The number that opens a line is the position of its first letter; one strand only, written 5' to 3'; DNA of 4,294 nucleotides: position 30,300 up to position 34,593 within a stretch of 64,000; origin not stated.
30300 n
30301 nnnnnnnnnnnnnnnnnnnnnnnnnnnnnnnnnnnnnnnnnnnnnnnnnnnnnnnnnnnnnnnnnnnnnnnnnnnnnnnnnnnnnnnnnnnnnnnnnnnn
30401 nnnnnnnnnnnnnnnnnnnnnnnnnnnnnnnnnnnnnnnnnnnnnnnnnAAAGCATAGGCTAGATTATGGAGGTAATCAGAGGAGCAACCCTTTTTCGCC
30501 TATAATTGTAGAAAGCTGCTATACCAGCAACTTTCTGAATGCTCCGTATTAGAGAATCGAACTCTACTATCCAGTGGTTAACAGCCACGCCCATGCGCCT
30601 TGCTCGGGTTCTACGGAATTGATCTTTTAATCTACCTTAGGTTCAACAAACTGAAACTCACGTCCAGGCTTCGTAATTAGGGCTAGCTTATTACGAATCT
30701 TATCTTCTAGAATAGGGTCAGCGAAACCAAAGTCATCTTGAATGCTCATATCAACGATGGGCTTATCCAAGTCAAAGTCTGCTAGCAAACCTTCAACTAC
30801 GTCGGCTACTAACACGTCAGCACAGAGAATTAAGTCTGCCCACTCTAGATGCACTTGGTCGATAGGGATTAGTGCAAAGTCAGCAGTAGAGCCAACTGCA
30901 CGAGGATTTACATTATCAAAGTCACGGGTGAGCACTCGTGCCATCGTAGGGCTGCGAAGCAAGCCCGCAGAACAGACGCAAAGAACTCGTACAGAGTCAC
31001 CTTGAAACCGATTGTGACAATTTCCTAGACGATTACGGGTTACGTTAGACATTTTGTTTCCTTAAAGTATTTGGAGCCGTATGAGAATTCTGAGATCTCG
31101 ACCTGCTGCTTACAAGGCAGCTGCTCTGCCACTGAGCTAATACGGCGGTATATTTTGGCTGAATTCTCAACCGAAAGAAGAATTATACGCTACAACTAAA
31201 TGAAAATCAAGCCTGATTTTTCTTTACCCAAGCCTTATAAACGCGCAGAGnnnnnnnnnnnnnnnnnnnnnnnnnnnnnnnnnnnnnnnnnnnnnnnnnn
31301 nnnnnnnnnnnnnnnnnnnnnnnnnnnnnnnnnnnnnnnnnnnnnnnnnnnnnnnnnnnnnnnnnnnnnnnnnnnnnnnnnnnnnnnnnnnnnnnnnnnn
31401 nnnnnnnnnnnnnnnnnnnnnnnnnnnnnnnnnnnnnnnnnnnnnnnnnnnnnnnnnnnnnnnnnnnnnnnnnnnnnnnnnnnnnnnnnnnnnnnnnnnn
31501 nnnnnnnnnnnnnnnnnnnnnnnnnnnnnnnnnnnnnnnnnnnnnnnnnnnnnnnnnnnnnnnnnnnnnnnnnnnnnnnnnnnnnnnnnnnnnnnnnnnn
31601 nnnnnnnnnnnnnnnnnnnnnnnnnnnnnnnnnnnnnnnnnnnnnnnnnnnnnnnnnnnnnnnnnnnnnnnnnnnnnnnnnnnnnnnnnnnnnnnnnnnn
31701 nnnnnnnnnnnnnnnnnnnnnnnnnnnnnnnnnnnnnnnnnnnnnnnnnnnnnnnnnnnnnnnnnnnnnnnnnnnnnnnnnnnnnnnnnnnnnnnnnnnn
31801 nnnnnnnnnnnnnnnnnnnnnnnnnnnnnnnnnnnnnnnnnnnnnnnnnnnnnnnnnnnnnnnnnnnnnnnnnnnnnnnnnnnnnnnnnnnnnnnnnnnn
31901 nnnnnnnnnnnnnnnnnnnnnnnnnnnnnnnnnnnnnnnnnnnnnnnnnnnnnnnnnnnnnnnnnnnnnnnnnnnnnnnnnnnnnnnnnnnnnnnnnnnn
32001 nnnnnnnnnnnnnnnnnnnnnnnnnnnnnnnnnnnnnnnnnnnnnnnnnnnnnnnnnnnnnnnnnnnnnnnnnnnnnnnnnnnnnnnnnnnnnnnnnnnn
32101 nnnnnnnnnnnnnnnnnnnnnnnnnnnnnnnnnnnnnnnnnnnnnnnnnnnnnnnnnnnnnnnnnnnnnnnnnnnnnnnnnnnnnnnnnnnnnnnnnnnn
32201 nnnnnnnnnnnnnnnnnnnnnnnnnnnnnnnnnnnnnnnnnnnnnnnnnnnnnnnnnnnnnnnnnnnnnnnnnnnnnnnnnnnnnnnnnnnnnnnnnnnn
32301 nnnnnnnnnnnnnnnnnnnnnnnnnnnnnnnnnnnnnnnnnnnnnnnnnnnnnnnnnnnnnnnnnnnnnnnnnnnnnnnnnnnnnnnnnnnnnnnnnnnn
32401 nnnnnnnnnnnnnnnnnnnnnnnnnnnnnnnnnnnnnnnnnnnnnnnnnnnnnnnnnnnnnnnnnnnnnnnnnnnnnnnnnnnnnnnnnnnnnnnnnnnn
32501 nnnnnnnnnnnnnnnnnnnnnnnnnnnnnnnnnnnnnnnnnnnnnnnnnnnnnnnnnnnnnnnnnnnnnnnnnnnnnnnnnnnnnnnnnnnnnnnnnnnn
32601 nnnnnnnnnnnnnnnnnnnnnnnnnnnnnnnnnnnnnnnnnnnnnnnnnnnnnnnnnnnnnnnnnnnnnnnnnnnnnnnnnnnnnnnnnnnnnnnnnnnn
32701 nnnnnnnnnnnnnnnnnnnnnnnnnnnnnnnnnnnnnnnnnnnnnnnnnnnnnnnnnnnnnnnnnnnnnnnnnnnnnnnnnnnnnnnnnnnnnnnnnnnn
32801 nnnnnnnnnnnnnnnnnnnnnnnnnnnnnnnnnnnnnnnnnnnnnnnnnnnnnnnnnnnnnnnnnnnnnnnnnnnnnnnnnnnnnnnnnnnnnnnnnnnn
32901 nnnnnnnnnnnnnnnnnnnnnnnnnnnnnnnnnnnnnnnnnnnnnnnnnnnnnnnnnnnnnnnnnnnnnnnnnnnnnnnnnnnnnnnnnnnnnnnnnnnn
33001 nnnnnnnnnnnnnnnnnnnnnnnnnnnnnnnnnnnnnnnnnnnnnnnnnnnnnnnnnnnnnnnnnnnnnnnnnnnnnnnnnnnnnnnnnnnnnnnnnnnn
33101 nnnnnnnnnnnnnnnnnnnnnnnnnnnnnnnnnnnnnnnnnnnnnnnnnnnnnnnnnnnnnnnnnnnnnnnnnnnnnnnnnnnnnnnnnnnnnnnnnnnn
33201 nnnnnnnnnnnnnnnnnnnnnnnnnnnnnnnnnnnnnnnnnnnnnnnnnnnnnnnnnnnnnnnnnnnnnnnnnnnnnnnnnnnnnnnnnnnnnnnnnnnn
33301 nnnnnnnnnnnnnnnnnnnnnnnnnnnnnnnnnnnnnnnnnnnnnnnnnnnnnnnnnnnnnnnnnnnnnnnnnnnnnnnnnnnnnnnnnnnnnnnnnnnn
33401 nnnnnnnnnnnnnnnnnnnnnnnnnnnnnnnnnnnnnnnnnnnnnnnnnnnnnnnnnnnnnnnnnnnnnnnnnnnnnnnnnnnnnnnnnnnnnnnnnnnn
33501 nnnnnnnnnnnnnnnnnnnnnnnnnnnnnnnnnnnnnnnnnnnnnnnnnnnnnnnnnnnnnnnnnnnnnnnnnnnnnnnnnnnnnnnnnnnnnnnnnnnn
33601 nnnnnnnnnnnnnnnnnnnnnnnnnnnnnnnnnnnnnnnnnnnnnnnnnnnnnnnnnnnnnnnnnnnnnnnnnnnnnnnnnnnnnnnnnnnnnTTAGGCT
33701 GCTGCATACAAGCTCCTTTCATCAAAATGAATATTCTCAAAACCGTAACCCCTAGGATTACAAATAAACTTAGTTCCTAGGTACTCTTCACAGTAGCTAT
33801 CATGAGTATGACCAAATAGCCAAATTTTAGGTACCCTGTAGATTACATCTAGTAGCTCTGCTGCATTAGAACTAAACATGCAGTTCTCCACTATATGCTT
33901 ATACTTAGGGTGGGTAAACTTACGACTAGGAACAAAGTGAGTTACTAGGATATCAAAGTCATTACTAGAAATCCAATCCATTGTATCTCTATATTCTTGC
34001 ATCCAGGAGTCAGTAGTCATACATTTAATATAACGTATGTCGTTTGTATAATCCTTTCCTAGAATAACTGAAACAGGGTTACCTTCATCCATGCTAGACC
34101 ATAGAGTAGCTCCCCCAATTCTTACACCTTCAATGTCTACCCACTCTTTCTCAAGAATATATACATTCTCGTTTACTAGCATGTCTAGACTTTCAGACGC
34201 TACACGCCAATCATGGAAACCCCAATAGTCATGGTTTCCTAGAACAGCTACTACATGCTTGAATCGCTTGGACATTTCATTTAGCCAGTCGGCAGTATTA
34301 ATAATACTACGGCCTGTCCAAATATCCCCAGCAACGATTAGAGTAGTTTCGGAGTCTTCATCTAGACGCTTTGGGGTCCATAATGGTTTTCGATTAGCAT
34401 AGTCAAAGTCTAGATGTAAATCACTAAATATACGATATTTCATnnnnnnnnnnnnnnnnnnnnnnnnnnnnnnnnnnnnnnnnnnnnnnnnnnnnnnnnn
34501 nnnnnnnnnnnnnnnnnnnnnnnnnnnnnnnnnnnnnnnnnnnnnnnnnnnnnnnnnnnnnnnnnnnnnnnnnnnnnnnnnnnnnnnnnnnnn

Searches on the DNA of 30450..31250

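Call 55: search_rna_families(source=window, start=30450, end=31250, threshold=evalue, max_evalue=0.1, show_alignments=3)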
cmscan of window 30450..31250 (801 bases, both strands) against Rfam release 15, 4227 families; matches with E-value up to 0.1: 1.
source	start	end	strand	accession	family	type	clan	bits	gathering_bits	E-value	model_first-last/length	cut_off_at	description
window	31075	31146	-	RF00005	tRNA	Gene; tRNA;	CL00001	53.6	29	1.3e-10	1-71/71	no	tRNA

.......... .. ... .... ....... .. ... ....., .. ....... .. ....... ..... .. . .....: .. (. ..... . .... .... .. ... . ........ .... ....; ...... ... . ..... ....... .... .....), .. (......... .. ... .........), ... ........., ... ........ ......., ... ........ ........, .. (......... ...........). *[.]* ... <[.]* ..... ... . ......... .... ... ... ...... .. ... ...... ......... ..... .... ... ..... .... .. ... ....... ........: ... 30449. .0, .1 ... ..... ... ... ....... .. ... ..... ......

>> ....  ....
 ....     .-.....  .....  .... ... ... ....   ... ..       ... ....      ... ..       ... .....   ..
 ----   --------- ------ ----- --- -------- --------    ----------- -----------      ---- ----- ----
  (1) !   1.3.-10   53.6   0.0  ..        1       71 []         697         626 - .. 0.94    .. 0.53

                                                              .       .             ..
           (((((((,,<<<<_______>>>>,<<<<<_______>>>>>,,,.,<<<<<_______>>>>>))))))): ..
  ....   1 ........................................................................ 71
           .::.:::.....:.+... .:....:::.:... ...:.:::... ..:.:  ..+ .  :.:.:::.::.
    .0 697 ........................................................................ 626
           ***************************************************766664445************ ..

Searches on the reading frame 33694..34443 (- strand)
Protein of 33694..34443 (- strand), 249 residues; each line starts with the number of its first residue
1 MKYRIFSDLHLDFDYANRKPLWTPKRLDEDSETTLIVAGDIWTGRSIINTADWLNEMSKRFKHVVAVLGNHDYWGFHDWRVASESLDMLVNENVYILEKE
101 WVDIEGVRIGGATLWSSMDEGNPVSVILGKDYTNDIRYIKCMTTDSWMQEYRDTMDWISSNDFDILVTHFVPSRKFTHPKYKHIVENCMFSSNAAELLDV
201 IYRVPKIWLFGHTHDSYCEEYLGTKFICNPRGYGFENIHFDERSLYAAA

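Call 9: search_protein_families(library=pfam, proteins=[window:33694-34443:-], max_evalue=0.01)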
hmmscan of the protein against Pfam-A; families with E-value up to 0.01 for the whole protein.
window:33694-34443:- (249 aa): 2 families
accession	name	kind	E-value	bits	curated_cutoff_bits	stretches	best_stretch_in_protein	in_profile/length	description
PF00149.33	Metallophos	-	8.5e-12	46.3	21.5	1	1-215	1-190/191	Calcineurin-like phosphoesterase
PF12850.12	Metallophos_2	-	1.5e-09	38.4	27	1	1-227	1-130/154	Calcineurin-like phosphoesterase superfamily domain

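Call 10: search_protein_families(library=phrogs, proteins=[window:33694-34443:-], max_evalue=0.001)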
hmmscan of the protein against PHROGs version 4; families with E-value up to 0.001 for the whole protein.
window:33694-34443:- (249 aa): 1 family
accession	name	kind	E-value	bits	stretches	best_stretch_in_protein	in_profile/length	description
phrog_1649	-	other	2.6e-43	148.8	1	1-237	36-275/308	metallo-phosphoesterase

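Call 44: search_solved_structures(query=window:33694-34443:-, max_evalue=1)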
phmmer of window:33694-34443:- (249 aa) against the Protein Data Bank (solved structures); distinct sequences matched with E-value up to 1: 5.
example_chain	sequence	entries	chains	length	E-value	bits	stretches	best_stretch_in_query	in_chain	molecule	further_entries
5uki_A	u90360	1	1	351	0.27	13.7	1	100-231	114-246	RNA lariat debranching enzyme, putative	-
4peh_A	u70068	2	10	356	0.27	13.7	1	100-231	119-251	RNA lariat debranching enzyme, putative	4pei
5k71_A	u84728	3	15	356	0.27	13.6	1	100-231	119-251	RNA lariat debranching enzyme, putative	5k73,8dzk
4pef_A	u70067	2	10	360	0.28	13.6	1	100-231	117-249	RNA lariat debranching enzyme, putative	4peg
5k77_A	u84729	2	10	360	0.29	13.6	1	100-231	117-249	RNA lariat debranching enzyme, putative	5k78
